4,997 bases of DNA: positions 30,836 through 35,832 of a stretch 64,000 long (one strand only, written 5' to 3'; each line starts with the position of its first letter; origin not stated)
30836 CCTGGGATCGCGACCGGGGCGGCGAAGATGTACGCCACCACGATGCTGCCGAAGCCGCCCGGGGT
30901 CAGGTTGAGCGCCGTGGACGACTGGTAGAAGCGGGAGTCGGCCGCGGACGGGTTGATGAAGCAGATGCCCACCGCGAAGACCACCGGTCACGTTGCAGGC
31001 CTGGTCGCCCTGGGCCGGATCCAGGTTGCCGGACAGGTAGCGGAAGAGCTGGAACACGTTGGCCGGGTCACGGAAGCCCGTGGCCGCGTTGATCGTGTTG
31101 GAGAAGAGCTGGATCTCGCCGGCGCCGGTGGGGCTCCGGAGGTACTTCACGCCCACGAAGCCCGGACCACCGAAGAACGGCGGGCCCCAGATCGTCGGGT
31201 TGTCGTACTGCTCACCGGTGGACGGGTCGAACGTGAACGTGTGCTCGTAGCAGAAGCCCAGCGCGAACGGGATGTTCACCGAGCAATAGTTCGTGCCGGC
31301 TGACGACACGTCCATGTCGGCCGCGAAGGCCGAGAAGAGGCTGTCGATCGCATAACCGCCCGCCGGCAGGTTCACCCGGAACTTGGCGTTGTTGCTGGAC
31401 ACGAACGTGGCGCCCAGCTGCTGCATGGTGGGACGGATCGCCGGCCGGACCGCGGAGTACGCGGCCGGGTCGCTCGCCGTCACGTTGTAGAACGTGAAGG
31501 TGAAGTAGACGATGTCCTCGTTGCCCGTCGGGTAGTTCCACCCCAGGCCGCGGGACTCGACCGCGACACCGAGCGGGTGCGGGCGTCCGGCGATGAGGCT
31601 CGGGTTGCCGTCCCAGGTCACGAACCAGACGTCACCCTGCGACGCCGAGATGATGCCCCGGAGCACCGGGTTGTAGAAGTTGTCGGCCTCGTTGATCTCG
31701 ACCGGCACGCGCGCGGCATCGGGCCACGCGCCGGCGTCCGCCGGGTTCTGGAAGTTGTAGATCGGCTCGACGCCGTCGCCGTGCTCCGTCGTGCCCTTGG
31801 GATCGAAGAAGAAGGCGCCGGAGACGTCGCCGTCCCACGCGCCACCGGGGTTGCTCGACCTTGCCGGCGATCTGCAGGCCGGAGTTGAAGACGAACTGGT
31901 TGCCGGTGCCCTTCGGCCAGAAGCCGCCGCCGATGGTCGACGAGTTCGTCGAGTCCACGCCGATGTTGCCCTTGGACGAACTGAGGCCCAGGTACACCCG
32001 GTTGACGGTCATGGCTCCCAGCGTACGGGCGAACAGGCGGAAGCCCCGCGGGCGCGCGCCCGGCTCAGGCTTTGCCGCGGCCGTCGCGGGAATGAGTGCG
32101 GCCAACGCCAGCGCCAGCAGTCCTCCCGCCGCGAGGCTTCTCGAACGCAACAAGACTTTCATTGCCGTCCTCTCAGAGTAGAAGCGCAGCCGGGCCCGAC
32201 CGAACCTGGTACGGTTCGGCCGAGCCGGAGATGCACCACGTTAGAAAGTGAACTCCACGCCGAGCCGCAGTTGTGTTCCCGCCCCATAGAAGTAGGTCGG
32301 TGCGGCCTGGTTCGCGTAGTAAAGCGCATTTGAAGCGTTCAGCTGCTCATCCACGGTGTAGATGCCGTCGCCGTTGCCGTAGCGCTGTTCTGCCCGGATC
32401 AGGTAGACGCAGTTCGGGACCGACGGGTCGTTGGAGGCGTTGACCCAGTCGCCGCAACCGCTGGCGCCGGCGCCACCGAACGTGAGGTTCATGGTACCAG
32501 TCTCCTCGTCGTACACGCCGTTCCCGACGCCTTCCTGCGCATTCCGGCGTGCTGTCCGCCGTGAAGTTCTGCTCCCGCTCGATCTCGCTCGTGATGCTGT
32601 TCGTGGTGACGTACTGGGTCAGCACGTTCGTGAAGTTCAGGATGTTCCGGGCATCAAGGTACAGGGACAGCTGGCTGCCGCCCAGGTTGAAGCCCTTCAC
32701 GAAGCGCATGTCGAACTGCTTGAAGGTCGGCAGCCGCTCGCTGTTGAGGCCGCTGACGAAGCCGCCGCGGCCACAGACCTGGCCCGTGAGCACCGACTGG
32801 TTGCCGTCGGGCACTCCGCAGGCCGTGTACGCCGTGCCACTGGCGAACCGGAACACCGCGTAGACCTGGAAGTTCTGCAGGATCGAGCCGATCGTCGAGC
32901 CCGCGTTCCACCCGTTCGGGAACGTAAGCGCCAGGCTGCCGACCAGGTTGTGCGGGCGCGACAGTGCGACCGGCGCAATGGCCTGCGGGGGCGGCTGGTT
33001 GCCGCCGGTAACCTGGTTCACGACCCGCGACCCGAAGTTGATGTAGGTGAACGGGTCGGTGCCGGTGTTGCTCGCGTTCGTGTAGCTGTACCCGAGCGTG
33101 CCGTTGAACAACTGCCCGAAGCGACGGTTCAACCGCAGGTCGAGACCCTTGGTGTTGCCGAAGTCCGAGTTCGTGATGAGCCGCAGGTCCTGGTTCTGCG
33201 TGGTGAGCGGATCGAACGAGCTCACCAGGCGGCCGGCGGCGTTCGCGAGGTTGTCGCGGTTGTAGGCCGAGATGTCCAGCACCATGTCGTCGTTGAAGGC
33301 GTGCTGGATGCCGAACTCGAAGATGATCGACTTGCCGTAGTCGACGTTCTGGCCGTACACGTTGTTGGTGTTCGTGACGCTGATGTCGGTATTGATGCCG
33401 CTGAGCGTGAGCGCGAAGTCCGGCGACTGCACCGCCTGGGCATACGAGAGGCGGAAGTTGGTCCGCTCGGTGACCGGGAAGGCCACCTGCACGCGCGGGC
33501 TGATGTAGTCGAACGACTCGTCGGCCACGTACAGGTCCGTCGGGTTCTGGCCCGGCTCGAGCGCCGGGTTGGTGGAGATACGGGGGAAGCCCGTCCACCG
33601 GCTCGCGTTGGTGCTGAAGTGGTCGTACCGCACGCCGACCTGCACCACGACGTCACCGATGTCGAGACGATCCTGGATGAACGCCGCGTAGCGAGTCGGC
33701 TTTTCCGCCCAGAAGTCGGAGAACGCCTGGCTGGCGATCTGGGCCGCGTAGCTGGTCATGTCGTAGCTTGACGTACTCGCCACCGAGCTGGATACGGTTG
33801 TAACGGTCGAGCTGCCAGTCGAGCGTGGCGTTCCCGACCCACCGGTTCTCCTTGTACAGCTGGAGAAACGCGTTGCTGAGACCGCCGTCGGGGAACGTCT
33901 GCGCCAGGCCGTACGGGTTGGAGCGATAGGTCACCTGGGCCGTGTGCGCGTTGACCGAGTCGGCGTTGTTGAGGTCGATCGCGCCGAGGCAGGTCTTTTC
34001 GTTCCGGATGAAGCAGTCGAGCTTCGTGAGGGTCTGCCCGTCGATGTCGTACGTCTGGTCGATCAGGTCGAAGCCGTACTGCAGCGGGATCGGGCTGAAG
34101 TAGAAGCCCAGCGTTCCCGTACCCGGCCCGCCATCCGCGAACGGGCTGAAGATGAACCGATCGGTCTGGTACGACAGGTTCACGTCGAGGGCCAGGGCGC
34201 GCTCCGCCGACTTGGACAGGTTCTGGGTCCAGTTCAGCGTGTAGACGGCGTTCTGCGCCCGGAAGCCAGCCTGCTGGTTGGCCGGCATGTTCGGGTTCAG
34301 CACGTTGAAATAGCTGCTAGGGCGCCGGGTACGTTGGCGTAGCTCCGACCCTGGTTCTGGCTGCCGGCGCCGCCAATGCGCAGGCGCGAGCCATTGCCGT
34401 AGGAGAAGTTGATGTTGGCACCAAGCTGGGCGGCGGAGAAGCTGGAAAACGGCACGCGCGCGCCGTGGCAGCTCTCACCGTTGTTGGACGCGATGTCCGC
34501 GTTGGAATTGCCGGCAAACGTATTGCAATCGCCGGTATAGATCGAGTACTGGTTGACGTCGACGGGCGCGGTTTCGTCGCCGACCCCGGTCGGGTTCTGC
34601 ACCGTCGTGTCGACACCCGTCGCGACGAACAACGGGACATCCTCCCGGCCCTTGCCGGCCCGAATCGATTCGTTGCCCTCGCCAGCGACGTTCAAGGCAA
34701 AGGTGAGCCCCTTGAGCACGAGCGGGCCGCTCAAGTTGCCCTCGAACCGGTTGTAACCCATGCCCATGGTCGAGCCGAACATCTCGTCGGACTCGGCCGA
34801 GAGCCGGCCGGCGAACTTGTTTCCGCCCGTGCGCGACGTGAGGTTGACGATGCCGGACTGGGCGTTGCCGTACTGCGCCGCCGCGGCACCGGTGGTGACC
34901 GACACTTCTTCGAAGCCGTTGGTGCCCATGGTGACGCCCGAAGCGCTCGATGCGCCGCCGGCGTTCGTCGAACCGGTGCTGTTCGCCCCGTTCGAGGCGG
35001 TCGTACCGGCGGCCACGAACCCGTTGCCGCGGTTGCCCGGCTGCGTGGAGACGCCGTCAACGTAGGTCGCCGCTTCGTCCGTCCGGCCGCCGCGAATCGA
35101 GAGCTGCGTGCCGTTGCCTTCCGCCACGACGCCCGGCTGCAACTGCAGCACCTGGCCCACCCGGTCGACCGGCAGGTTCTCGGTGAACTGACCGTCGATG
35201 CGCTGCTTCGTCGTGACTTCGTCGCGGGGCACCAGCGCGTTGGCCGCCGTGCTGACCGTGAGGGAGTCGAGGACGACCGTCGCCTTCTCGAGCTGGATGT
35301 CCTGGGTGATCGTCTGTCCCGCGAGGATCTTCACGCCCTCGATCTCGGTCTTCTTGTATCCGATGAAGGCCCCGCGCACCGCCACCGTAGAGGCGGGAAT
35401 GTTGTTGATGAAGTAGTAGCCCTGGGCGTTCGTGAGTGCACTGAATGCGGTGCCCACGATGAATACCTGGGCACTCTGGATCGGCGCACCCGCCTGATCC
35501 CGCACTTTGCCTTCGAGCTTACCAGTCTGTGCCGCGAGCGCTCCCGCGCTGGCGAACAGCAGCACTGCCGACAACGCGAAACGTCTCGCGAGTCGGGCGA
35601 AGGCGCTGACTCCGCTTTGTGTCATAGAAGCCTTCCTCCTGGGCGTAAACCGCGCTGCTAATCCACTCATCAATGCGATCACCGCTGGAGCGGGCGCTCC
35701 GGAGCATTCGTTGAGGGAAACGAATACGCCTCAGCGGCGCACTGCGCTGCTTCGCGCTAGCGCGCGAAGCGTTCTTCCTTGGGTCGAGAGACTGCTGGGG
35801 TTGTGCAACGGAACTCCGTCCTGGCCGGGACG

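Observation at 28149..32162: About two dozen reading-frame switches in one T9SS-cargo gene directly upstream of porV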

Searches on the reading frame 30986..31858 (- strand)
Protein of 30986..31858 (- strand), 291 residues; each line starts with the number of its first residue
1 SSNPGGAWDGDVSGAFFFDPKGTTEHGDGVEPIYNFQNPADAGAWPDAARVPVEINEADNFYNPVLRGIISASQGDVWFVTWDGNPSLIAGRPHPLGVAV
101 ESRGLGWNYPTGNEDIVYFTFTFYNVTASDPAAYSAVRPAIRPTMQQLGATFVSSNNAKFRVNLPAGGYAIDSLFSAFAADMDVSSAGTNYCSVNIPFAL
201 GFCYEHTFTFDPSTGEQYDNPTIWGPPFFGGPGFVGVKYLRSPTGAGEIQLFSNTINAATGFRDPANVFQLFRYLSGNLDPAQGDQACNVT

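Call 15: find_related_loci(query=window:30986-31858:-, collection=genome_contigs, flank=6000)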
Query seq(291 aa) (291 aa) in genome_contigs; peptide patterns used: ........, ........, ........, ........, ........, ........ (x = any residue, [..] = any of these).
349 stretches matched a pattern; 59 encode a relative of the query (tblastn E <= 1e-3); 58 distinct loci.
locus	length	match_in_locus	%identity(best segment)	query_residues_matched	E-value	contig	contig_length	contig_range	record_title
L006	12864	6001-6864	92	3-290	0e+0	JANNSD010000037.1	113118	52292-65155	MAG: Gemmatimonadota bacterium isolate SOY_31_metabat_278 SOY_31_k141_2608989, whole genome shotgun sequence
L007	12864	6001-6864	93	3-290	1e-172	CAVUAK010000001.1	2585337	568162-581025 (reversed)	MAG: uncultured Gemmatimonadales bacterium isolate MFD02134.bin.2.230 genome assembly, contig: contig_11795, whole genom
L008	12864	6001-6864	94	3-290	2e-167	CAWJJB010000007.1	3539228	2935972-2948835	MAG: uncultured Gemmatimonadales bacterium isolate MFD05442.bin.1.21 genome assembly, contig: contig_887, whole genome s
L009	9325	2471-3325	67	2-289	4e-132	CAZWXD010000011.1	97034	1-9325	MAG TPA_asm: uncultured Gemmatimonadaceae bacterium isolate SRP329715_co1_34 genome assembly, contig: NODE_224_length_97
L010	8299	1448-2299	61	5-289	7e-109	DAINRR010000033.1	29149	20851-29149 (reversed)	MAG TPA_asm: Gemmatimonadales bacterium isolate CTOTU27645 NODE_356_length_29149_cov_9.609438, whole genome shotgun sequ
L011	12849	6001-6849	59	2-289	5e-106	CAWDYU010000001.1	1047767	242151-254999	MAG: uncultured Gemmatimonadales bacterium isolate MFD01275.bin.2.26 genome assembly, contig: contig_20220, whole genome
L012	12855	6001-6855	60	3-289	2e-104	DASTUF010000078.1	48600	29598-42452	MAG TPA_asm: Gemmatimonadales bacterium isolate SMAG_U2325 k141_1215462, whole genome shotgun sequence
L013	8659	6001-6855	60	5-290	1e-104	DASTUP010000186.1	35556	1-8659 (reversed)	MAG TPA_asm: Gemmatimonadales bacterium isolate SMAG_U2335 k141_533152, whole genome shotgun sequence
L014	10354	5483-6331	57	2-289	5e-103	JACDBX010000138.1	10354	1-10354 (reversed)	MAG: Gemmatimonadales bacterium isolate MGR_bin293 SD2897-2912_k127_7727753, whole genome shotgun sequence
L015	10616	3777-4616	59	5-289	2e-102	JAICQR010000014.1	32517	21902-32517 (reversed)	MAG: Gemmatimonadales bacterium isolate TY_HY_2_bin.57 k141_1196263_length_32517_cov_10.6704, whole genome shotgun seque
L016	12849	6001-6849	56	2-289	2e-100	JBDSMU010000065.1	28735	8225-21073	MAG: Gemmatimonadales bacterium isolate cluster1_bin.40 k127_93037, whole genome shotgun sequence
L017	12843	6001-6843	55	8-289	2e-99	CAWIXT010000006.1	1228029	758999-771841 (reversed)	MAG: uncultured Gemmatimonadales bacterium isolate MFD05747.bin.2.224 genome assembly, contig: contig_3729, whole genome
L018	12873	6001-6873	55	5-289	7e-98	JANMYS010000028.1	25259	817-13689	MAG: Gemmatimonadota bacterium isolate OTE_8_metabat_20 OTE_8_k141_196187, whole genome shotgun sequence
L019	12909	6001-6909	54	5-290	2e-97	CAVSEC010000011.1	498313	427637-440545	MAG: uncultured Gemmatimonadales bacterium isolate MFD02134.bin.2.180 genome assembly, contig: contig_41996, whole genom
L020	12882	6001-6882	52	5-290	2e-96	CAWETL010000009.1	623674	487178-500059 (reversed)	MAG: uncultured Gemmatimonadales bacterium isolate MFD05942.bin.1.131 genome assembly, contig: contig_45955, whole genom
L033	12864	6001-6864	50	2-289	1e-86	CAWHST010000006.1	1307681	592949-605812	MAG: uncultured Gemmatimonadales bacterium isolate MFD09212.bin.2.127 genome assembly, contig: contig_8451, whole genome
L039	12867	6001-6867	96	2-290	0e+0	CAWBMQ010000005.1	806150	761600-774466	MAG: uncultured Gemmatimonadales bacterium isolate MFD02199.bin.2.182 genome assembly, contig: contig_38502, whole genom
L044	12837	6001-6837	49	5-288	4e-82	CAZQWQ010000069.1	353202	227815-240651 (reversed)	MAG TPA_asm: uncultured Gemmatimonadaceae bacterium isolate binchicken_co165_283 genome assembly, contig: k141_1300784,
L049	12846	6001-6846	49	1-290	5e-79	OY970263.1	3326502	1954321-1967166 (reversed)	MAG: uncultured Gemmatimonadales bacterium isolate MFD02416.bin.2.26 genome assembly, chromosome: 1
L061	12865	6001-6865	54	1-289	4e-72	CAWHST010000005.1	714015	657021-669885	MAG: uncultured Gemmatimonadales bacterium isolate MFD09212.bin.2.127 genome assembly, contig: contig_8324, whole genome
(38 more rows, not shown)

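Call 54: search_solved_structures(query=A1, max_evalue=1, show_alignments=2)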
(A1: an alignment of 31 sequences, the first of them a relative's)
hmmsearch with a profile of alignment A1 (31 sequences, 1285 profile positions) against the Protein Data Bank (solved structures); distinct sequences matched with E-value up to 1: 0.

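Call 72: search_protein_families(library=pfam, max_evalue=10, proteins=[L039:9340-9681:+, L016:9307-9648:+, L044:9181-9516:+, L049:9280-9618:+])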
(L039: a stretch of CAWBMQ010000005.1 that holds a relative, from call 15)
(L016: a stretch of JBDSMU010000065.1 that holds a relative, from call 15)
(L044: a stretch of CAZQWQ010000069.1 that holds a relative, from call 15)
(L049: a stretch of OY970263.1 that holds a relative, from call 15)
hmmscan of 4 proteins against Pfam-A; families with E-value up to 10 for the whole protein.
L039:9340-9681:+ (114 aa): 3 families
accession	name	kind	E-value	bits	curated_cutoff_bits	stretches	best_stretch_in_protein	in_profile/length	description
PF13585.12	CHU_C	-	9.9e-05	22.8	27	1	47-99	27-74/86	CHU_C Type IX secretion signal domain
PF18962.6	Por_Secre_tail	-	0.037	14.7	27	1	48-104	21-70/75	Secretion system C-terminal sorting domain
PF07411.17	DUF1508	-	0.053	13.9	22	1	73-91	4-22/48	Domain of unknown function (DUF1508)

L016:9307-9648:+ (114 aa): 3 families
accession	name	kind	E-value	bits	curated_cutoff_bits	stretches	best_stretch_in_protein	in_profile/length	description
PF13860.13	FlgD_ig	-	1e-05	25.8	27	1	46-100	23-78/79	FlgD Ig-like domain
PF13585.12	CHU_C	-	0.00016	22.2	27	1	42-102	23-77/86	CHU_C Type IX secretion signal domain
PF18962.6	Por_Secre_tail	-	0.001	19.8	27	1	46-105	20-71/75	Secretion system C-terminal sorting domain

L044:9181-9516:+ (112 aa): 3 families
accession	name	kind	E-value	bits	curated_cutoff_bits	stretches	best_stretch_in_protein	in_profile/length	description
PF13585.12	CHU_C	-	0.0078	16.8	27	1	44-99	27-76/86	CHU_C Type IX secretion signal domain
PF13860.13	FlgD_ig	-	0.019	15.4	27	1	47-95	26-75/79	FlgD Ig-like domain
PF18962.6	Por_Secre_tail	-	0.036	14.8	27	1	43-100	23-69/75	Secretion system C-terminal sorting domain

L049:9280-9618:+ (113 aa): 4 families
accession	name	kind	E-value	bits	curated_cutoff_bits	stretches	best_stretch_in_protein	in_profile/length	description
PF18962.6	Por_Secre_tail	-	0.0086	16.8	27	1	45-105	22-75/75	Secretion system C-terminal sorting domain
PF13585.12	CHU_C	-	0.013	16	27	1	43-100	27-79/86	CHU_C Type IX secretion signal domain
PF13860.13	FlgD_ig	-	0.038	14.4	27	1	45-95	25-76/79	FlgD Ig-like domain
PF13091.12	PLDc_2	-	0.13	12.5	27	1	39-95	21-78/132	PLD-like domain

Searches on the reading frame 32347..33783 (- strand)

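Call 41: search_protein_families(library=ncbifam, max_evalue=0.01, proteins=[window:32347-33783:-])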
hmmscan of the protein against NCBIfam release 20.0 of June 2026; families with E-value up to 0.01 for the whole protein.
window:32347-33783:- (478 aa): 3 families
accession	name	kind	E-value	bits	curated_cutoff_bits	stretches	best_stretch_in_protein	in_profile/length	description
TIGR01786.1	TonB-hemlactrns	subfamily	2.1e-07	29.7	323.75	1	27-249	388-601/719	TonB-dependent hemoglobin/transferrin/lactoferrin family receptor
TIGR01782.1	TonB-Xanth-Caul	subfamily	2.2e-07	29.5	310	1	9-233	502-739/868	TonB-dependent receptor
TIGR01785.1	TonB-hemin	subfamily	6.6e-07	28.1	316.85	1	20-243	357-567/677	TonB-dependent heme/hemoglobin receptor family protein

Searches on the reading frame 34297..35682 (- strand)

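Call 41: search_protein_families(library=ncbifam, max_evalue=0.01, proteins=[window:34297-35682:-])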
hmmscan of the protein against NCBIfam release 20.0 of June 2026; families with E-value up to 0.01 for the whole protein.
window:34297-35682:- (461 aa): 3 families
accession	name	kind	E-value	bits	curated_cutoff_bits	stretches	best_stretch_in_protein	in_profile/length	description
TIGR01783.1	TonB-siderophor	subfamily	3.6e-08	32.5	223.5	1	168-352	15-168/649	TonB-dependent siderophore receptor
TIGR04056.1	OMP_RagA_SusC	subfamily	6.2e-06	24.8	368.25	1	55-286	2-206/981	SusC/RagA family TonB-linked outer membrane protein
NF049946.1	TonB_dep_CU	exception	0.0031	15.9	700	1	231-289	118-175/683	TonB-dependent receptor, CU motif-type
